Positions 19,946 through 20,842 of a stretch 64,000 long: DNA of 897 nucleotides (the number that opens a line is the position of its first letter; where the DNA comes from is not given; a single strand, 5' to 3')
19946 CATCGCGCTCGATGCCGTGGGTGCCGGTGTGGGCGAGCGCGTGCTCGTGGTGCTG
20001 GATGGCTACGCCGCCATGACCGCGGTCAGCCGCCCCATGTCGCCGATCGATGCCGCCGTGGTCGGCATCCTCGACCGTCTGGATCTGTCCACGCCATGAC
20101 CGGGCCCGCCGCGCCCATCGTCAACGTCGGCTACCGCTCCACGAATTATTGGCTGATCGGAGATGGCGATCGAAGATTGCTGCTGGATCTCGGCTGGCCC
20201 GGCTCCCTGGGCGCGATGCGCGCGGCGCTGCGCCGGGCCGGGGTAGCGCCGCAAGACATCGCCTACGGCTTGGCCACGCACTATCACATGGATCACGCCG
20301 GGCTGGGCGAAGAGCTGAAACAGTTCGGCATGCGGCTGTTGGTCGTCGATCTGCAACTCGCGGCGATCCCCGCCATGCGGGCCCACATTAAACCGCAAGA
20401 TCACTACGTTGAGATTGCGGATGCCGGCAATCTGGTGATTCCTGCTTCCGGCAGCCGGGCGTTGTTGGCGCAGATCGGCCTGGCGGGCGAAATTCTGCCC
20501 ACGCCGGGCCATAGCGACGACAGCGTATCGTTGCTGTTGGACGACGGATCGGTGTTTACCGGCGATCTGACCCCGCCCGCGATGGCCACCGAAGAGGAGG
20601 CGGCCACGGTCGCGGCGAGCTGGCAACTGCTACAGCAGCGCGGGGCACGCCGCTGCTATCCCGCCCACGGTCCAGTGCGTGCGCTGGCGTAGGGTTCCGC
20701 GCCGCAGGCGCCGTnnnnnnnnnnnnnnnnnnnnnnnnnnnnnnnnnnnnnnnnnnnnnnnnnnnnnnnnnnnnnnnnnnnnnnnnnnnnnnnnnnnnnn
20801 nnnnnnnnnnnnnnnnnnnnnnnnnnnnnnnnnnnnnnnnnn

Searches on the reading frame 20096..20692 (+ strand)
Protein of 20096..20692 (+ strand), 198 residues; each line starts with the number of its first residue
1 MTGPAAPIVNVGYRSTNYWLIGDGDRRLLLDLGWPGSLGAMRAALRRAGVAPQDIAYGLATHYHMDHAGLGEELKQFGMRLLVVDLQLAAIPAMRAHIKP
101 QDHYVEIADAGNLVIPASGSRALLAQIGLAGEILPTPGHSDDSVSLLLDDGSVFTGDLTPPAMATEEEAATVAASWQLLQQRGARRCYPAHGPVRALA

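Call 3: search_protein_families(library=pfam, proteins=[window:20096-20692:+], max_evalue=0.01)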
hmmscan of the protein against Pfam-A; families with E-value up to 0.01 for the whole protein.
window:20096-20692:+ (198 aa): 1 family
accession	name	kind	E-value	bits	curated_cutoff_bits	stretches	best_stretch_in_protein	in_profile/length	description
PF00753.33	Lactamase_B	-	8.6e-16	58.9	22.7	1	13-164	3-156/196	Metallo-beta-lactamase superfamily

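Call 4: search_protein_families(library=ncbifam, proteins=[window:20096-20692:+], max_evalue=0.01)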
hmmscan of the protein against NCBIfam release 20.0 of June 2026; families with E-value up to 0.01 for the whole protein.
window:20096-20692:+ (198 aa): 22 families
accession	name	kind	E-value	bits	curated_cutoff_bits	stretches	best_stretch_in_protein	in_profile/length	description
NF033105.1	bla_subclass_B3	equivalog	1.3e-08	34.5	240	1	10-87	17-95/257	subclass B3 metallo-beta-lactamase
NF012229.1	bla_class_B_core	domain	5.5e-08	33.1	100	1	9-148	8-138/139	metallo-beta-lactamase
NF047979.1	lactonase_AidB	equivalog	1.3e-06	27.9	360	1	21-74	56-114/271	AidB family quorum-quenching N-acyl homoserine lactonase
NF000459.2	blaSPG-1_fam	exception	4.6e-06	25.9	550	1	11-146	46-178/285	SPG-1 family subclass B3 metallo-beta-lactamase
TIGR03413.1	GSH_gloB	equivalog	6.1e-06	25.8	200.8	1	16-157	9-126/248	hydroxyacylglutathione hydrolase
NF033106.1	blaL1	exception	1.2e-05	24.4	560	1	19-79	62-122/290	L1 family subclass B3 metallo-beta-lactamase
NF045699.1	AHLLactAiiA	equivalog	2.2e-05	23.8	375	1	41-148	82-178/251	quorum-quenching N-acyl homoserine lactonase AiiA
NF000456.2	blaMSI-1_fam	exception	4.9e-05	22.7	550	1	12-80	44-112/289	MSI-1 family subclass B3 metallo-beta-lactamase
NF000469.2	CAR_gen_B3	exception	0.0001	21.4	500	1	10-81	68-139/311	CAR family subclass B3 metallo-beta-lactamase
NF040644.1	blaPAM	exception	0.00011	21.5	615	1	17-86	58-127/287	PAM family subclass B3 metallo-beta-lactamase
NF047925.1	pyridox_lacton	equivalog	0.00017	21.5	325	1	41-72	75-106/268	4-pyridoxolactonase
NF053820.1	MBLfold_Strvi7410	exception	0.00017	21.2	525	1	18-76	26-86/343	Strvi_7410 family MBL fold metallo-hydrolase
NF000438.2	blaPOM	exception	0.00018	20.8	610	1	12-82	53-123/286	POM family subclass B3 metallo-beta-lactamase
NF012140.0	blaBJP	exception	0.00025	19.9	600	1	10-78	49-118/294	BJP family subclass B3 metallo-beta-lactamase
NF047964.1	blaMYX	exception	0.00053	19.4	520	1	12-111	75-172/261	MYX family subclass B1 metallo-beta-lactamase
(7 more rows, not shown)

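Call 11: find_homologous_proteins(query=window:20096-20692:+, max_evalue=0.00001)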
Query window:20096-20692:+ (198 aa): 5285 proteins with E <= 0.00001 among 7306 candidates; the best 120 are listed.
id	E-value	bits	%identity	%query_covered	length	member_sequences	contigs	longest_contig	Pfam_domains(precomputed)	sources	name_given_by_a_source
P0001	2.4e-125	434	99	100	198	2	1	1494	PF23023.2,PF00753.34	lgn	-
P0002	1.2e-95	337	78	99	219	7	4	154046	PF00753.34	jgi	jgi:ribonuclease/clavin/mitogillin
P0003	5.4e-95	335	77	99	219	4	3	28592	PF00753.34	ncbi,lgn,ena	-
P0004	1.7e-94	333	78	97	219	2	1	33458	PF00753.34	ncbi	-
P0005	9.4e-85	301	70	97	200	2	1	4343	PF00753.34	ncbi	ncbi:MAG: MBL fold metallo-hydrolase, partial [Terriglobales bacterium]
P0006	4.3e-84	299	70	96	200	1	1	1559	PF00753.34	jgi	jgi:endoribonuclease LACTB2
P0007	5.5e-84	299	71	98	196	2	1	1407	PF00753.34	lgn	-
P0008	1.5e-82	294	70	96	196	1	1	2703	PF00753.34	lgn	-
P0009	2.5e-81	290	68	96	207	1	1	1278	PF00753.34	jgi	jgi:glyoxylase-like metal-dependent hydrolase (beta-lactamase superfamily II)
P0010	4.5e-81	289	66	99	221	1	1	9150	PF23023.2,PF00753.34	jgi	-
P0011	1.4e-80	288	68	98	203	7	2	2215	PF23023.2,PF00753.34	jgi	jgi:ribonuclease/clavin/mitogillin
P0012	1.5e-80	288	66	96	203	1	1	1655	PF00753.34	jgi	jgi:ribonuclease/clavin/mitogillin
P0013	3.0e-80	287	69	95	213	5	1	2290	PF23023.2,PF00753.34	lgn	-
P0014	3.6e-80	287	66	98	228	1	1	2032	PF23023.2,PF00753.34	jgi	jgi:endoribonuclease LACTB2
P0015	4.5e-80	286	67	97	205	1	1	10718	PF23023.2,PF00753.34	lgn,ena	-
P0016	6.6e-80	286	67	96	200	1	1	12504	PF23023.2,PF00753.34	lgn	-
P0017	8.3e-80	285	67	99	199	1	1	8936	PF23023.2,PF00753.34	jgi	-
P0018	9.7e-80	285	67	96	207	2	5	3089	PF00753.34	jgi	jgi:glyoxylase-like metal-dependent hydrolase (beta-lactamase superfamily II)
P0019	1.5e-79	285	68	97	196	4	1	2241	PF00753.34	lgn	-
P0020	1.5e-79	285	67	95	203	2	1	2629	PF23023.2,PF00753.34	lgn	-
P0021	2.9e-79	284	65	98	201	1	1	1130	PF00753.34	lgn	-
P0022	4.6e-79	283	68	94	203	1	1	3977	PF23023.2,PF00753.34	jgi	jgi:glyoxylase-like metal-dependent hydrolase (beta-lactamase superfamily II)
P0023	4.7e-79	283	67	96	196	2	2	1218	PF00753.34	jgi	jgi:glyoxylase-like metal-dependent hydrolase (beta-lactamase superfamily II)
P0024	4.9e-79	283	65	96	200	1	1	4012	PF23023.2,PF00753.34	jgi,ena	-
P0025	4.9e-79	283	66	99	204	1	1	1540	PF23023.2,PF00753.34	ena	-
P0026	7.1e-79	282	66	98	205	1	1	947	PF23023.2,PF00753.34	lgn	-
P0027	8.3e-79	282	66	98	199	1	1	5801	PF23023.2,PF00753.34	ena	-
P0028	8.7e-79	282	67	97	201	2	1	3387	PF23023.2,PF00753.34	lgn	-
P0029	9.4e-79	282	66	96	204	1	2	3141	PF00753.34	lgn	-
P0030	1.0e-78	282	67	98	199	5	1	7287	PF23023.2,PF00753.34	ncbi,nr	ncbi:MAG TPA: MBL fold metallo-hydrolase [Verrucomicrobiae bacterium]|nr:MBL fold metallo-hydrolase 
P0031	1.1e-78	282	66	96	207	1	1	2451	PF00753.34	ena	-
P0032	1.2e-78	282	67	97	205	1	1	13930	PF23023.2,PF00753.34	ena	-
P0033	1.3e-78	281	66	98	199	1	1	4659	PF23023.2,PF00753.34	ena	-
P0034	1.5e-78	281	66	96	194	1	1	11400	PF00753.34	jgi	jgi:glyoxylase-like metal-dependent hydrolase (beta-lactamase superfamily II)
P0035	1.5e-78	281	66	98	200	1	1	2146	PF00753.34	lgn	-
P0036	1.9e-78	281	63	98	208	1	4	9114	PF23023.2,PF00753.34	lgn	-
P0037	1.9e-78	281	67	96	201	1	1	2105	PF00753.34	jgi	-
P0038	2.2e-78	281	67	94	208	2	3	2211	PF23023.2,PF00753.34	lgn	-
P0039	2.3e-78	281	64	99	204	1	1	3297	PF00753.34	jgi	jgi:glyoxylase-like metal-dependent hydrolase (beta-lactamase superfamily II)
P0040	2.4e-78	281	67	96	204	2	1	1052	PF23023.2,PF00753.34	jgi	jgi:endoribonuclease LACTB2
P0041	2.7e-78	280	66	98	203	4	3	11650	PF00753.34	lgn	-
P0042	3.2e-78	280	66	96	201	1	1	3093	PF23023.2,PF00753.34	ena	-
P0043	3.2e-78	280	65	97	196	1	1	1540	PF23023.2,PF00753.34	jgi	-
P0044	3.5e-78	280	66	98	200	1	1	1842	PF23023.2,PF00753.34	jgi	-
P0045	3.5e-78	280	67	96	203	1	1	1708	PF00753.34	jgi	jgi:glyoxylase-like metal-dependent hydrolase (beta-lactamase superfamily II)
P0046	3.6e-78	280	67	96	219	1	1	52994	PF00753.34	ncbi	-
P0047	4.1e-78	280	66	99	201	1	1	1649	PF00753.34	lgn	-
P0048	4.6e-78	280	67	97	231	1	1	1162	PF00753.34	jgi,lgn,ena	-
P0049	4.9e-78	280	66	96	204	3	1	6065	PF23023.2,PF00753.34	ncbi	-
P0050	5.6e-78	279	66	97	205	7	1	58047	PF00753.34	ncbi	-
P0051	5.6e-78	279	66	96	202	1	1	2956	PF23023.2,PF00753.34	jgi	-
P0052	6.5e-78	279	65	96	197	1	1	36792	PF00753.34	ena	-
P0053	6.7e-78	279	66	96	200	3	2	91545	PF23023.2,PF00753.34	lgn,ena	-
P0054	6.7e-78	279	70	95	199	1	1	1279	PF00753.34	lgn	-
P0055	8.0e-78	279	66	96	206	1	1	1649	PF00753.34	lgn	-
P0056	9.4e-78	279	65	96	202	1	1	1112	PF00753.34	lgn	-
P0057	9.8e-78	279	65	96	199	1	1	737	PF00753.34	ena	-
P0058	1.1e-77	278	64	98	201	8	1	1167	PF23023.2,PF00753.34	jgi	jgi:ribonuclease/clavin/mitogillin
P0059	1.1e-77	278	66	96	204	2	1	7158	PF00753.34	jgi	jgi:endoribonuclease LACTB2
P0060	1.2e-77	278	66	99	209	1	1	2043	PF23023.2,PF00753.34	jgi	jgi:endoribonuclease LACTB2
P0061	1.5e-77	278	67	96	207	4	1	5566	PF23023.2,PF00753.34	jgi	jgi:glyoxylase-like metal-dependent hydrolase (beta-lactamase superfamily II)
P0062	1.6e-77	278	66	96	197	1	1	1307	PF23023.2,PF00753.34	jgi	jgi:glyoxylase-like metal-dependent hydrolase (beta-lactamase superfamily II)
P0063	1.8e-77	278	66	96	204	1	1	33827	PF23023.2,PF00753.34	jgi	jgi:ribonuclease/clavin/mitogillin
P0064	1.9e-77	278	66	99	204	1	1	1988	PF23023.2,PF00753.34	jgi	-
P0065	2.0e-77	278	66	99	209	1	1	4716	PF00753.34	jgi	jgi:glyoxylase-like metal-dependent hydrolase (beta-lactamase superfamily II)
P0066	2.1e-77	278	63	99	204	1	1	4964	PF23023.2,PF00753.34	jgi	-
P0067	2.3e-77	277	65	96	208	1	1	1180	PF00753.34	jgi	jgi:ribonuclease/clavin/mitogillin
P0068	2.8e-77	277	69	95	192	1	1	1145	PF23023.2,PF00753.34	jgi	jgi:glyoxylase-like metal-dependent hydrolase (beta-lactamase superfamily II)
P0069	2.9e-77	277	66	96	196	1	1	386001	PF23023.2,PF00753.34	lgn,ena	-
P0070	3.0e-77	277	66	96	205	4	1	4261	PF00753.34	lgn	-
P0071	3.1e-77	277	66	96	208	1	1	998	PF00753.34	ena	-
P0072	3.3e-77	277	66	98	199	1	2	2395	PF23023.2,PF00753.34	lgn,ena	-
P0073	3.4e-77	277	65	96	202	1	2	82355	PF23023.2,PF00753.34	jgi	jgi:endoribonuclease LACTB2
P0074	3.4e-77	277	66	96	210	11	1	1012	PF23023.2,PF00753.34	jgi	jgi:glyoxylase-like metal-dependent hydrolase (beta-lactamase superfamily II)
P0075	3.5e-77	277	67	95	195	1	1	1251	PF23023.2,PF00753.34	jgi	jgi:glyoxylase-like metal-dependent hydrolase (beta-lactamase superfamily II)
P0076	3.6e-77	277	66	96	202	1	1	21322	PF00753.34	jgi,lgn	jgi:glyoxylase-like metal-dependent hydrolase (beta-lactamase superfamily II)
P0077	3.7e-77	277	66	96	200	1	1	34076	PF23023.2,PF00753.34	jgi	jgi:endoribonuclease LACTB2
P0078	4.2e-77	277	64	96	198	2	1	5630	PF23023.2,PF00753.34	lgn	-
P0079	4.8e-77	276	64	97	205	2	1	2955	PF00753.34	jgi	jgi:glyoxylase-like metal-dependent hydrolase (beta-lactamase superfamily II)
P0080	4.8e-77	276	64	96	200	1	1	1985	PF00753.34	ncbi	ncbi:MAG: MBL fold metallo-hydrolase [Desulfobacterales bacterium]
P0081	4.9e-77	276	64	98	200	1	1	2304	PF23023.2,PF00753.34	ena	-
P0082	5.0e-77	276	65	96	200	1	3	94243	PF23023.2,PF00753.34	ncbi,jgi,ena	-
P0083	5.2e-77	276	64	99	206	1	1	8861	PF23023.2,PF00753.34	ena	-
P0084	5.8e-77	276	66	96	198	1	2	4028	PF23023.2,PF00753.34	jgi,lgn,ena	-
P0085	5.9e-77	276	66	95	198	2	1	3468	PF00753.34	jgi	-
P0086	6.0e-77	276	65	97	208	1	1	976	PF23023.2,PF00753.34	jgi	jgi:endoribonuclease LACTB2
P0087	6.1e-77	276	65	96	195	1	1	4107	PF23023.2,PF00753.34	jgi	jgi:ribonuclease/clavin/mitogillin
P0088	6.3e-77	276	63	98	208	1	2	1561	PF23023.2,PF00753.34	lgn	-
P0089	6.9e-77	276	63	99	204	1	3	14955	PF23023.2,PF00753.34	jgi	jgi:glyoxylase-like metal-dependent hydrolase (beta-lactamase superfamily II)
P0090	7.0e-77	276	66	96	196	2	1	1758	PF23023.2,PF00753.34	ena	-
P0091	7.2e-77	276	66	96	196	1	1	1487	PF00753.34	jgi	jgi:glyoxylase-like metal-dependent hydrolase (beta-lactamase superfamily II)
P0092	7.5e-77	276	64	96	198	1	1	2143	PF23023.2,PF00753.34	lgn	-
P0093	7.6e-77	276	64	96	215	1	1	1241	PF00753.34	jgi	jgi:endoribonuclease LACTB2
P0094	8.0e-77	276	66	95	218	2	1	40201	PF00753.34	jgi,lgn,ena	-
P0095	8.3e-77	276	65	96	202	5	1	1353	PF00753.34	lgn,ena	-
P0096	8.3e-77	276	66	96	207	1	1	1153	PF00753.34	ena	-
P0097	8.4e-77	276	64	96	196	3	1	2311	PF23023.2,PF00753.34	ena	-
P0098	9.1e-77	275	67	96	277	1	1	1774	PF23023.2,PF00753.34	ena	-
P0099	9.7e-77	275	64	99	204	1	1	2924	PF00753.34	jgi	jgi:glyoxylase-like metal-dependent hydrolase (beta-lactamase superfamily II)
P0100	9.7e-77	275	64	96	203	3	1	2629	PF23023.2,PF00753.34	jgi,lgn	jgi:glyoxylase-like metal-dependent hydrolase (beta-lactamase superfamily II)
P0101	9.8e-77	275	66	96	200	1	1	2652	PF23023.2,PF00753.34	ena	-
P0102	9.9e-77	275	65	96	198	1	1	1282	PF23023.2,PF00753.34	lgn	-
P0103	1.1e-76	275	65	96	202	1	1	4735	PF23023.2,PF00753.34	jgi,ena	-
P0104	1.1e-76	275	65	98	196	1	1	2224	PF23023.2,PF00753.34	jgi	jgi:glyoxylase-like metal-dependent hydrolase (beta-lactamase superfamily II)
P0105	1.2e-76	275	61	100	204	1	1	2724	PF23023.2,PF00753.34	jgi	jgi:ribonuclease/clavin/mitogillin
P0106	1.2e-76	275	65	96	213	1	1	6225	PF23023.2,PF00753.34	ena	-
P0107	1.2e-76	275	66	96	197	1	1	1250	PF23023.2,PF00753.34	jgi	jgi:endoribonuclease LACTB2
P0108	1.2e-76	275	65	96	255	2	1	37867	PF00753.34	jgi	-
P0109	1.3e-76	275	64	99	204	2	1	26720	PF00753.34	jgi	jgi:endoribonuclease LACTB2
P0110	1.3e-76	275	65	98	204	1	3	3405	PF23023.2,PF00753.34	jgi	jgi:ribonuclease/clavin/mitogillin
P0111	1.3e-76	275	64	97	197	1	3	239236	PF23023.2,PF00753.34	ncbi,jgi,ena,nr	ncbi:MAG: MBL fold metallo-hydrolase [Ardenticatenaceae bacterium]|nr:MBL fold metallo-hydrolase [Ar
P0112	1.3e-76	275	66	96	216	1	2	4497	PF00753.34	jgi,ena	-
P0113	1.4e-76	275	63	98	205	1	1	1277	PF23023.2,PF00753.34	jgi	jgi:ribonuclease/clavin/mitogillin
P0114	1.4e-76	275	65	96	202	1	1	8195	PF23023.2,PF00753.34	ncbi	-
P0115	1.4e-76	275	66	96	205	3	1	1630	PF23023.2,PF00753.34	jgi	jgi:endoribonuclease LACTB2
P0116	1.5e-76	275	66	96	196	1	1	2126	PF23023.2,PF00753.34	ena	-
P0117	1.5e-76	275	65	96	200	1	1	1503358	PF00753.34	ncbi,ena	-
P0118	1.5e-76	275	64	96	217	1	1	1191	PF00753.34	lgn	-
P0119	1.6e-76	275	65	96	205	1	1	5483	PF23023.2,PF00753.34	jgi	jgi:glyoxylase-like metal-dependent hydrolase (beta-lactamase superfamily II)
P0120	1.6e-76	275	64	96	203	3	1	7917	PF00753.34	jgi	jgi:ribonuclease/clavin/mitogillin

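Call 12: find_encoding_contigs(protein=P0002, flank=8000, max_places=4)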
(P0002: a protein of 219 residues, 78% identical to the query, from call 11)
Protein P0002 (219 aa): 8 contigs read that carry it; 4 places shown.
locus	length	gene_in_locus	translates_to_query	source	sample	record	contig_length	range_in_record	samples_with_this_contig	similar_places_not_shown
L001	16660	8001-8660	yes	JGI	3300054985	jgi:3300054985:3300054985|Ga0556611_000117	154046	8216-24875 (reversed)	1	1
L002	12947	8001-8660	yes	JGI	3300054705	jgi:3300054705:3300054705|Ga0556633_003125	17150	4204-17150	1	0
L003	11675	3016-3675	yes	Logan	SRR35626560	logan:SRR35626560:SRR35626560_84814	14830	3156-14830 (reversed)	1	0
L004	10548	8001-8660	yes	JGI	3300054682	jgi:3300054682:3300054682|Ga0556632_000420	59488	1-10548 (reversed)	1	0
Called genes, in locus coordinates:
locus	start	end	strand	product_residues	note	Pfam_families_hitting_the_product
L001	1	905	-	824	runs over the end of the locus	PF22745:Nlig-Ia, PF01653:DNA_ligase_aden, PF03120:OB_DNA_ligase, PF03119:DNA_ligase_ZBD, PF14520:HHH_5 (faint), PF12826:HHH_2, PF00533:BRCT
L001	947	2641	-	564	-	PF00920:ILVD_EDD_N, PF24877:ILV_EDD_C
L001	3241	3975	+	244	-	PF00156:Pribosyltran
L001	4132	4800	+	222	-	PF12697:Abhydrolase_6 (weak), PF01738:DLH, PF00561:Abhydrolase_1 (faint), PF12146:Hydrolase_4 (faint), PF20408:Abhydrolase_11 (weak)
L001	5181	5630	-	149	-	PF21983:NikA-like (faint)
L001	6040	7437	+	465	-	PF01839:FG-GAP (faint), PF12256:TcdB_toxin_midN (faint), PF00404:Dockerin_1 (faint), PF16743:PliI (faint), PF13517:FG-GAP_3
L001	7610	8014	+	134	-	-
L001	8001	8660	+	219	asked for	PF00753:Lactamase_B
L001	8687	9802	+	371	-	PF00248:Aldo_ket_red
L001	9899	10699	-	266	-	PF13346:ABC2_membrane_5 (weak)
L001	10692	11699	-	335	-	PF13476:AAA_23 (faint), PF00005:ABC_tran, PF13304:AAA_21 (faint)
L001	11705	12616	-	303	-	PF12679:ABC2_membrane_2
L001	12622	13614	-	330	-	PF00005:ABC_tran, PF13304:AAA_21, PF13732:DrrA1-3_C (weak)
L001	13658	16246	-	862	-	PF13490:zf-HC2 (weak), PF04773:FecR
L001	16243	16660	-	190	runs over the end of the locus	PF04542:Sigma70_r2, PF08281:Sigma70_r4_2, PF04545:Sigma70_r4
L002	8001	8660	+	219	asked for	PF00753:Lactamase_B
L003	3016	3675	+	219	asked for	PF00753:Lactamase_B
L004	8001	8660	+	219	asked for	PF00753:Lactamase_B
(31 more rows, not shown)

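Call 13: find_encoding_contigs(protein=P0003, flank=8000, max_places=3)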
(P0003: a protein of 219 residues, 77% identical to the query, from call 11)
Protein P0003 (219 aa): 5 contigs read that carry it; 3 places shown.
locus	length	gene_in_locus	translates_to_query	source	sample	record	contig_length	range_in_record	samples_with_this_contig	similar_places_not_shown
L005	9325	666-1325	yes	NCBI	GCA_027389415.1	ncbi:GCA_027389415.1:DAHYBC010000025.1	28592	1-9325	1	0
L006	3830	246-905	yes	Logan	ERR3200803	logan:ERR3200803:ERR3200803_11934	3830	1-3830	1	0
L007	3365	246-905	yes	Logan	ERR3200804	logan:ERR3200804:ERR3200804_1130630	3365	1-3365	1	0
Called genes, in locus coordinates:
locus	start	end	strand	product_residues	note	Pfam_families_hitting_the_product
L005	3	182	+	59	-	?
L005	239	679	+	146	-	-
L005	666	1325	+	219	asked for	PF00753:Lactamase_B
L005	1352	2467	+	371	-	PF00248:Aldo_ket_red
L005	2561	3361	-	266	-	PF13346:ABC2_membrane_5 (weak)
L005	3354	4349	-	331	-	PF13476:AAA_23 (faint), PF00005:ABC_tran, PF13304:AAA_21 (faint)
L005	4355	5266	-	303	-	PF12679:ABC2_membrane_2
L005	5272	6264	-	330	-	PF00005:ABC_tran, PF13304:AAA_21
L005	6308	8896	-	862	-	PF13490:zf-HC2 (weak), PF04773:FecR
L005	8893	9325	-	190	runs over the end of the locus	PF04542:Sigma70_r2, PF08281:Sigma70_r4_2, PF04545:Sigma70_r4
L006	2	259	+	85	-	?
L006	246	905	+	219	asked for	PF00753:Lactamase_B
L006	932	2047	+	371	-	PF00248:Aldo_ket_red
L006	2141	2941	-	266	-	PF13346:ABC2_membrane_5 (weak)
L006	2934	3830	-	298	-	?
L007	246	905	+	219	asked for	PF00753:Lactamase_B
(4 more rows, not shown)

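Call 14: find_encoding_contigs(protein=P0004, flank=8000, max_places=3)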
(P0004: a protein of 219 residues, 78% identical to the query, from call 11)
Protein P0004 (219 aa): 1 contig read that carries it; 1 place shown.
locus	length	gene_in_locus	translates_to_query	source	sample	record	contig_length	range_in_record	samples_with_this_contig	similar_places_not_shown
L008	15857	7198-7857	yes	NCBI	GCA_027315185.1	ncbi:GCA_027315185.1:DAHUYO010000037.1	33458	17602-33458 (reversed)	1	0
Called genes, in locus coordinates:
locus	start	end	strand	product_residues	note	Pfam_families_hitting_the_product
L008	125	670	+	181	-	PF00156:Pribosyltran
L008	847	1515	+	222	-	PF12697:Abhydrolase_6 (weak), PF01738:DLH, PF00561:Abhydrolase_1 (weak), PF12146:Hydrolase_4 (faint), PF20408:Abhydrolase_11 (weak)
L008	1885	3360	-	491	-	PF18914:DUF5666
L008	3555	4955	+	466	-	PF12256:TcdB_toxin_midN (faint), PF16743:PliI (faint), PF00404:Dockerin_1 (faint), PF01839:FG-GAP (weak), PF13517:FG-GAP_3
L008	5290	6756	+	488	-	PF00023:Ank (faint), PF13606:Ank_3 (faint), PF13637:Ank_4 (faint), PF12796:Ank_2 (weak)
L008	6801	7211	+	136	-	-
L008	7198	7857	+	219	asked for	PF00753:Lactamase_B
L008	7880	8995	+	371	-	PF00248:Aldo_ket_red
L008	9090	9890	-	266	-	PF13346:ABC2_membrane_5 (faint)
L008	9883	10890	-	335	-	PF13476:AAA_23 (weak), PF00005:ABC_tran, PF13304:AAA_21 (faint)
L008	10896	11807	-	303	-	PF12679:ABC2_membrane_2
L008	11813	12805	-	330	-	PF00005:ABC_tran, PF13304:AAA_21, PF13732:DrrA1-3_C (weak)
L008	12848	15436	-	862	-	PF04773:FecR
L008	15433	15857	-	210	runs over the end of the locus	PF04542:Sigma70_r2, PF08281:Sigma70_r4_2, PF04545:Sigma70_r4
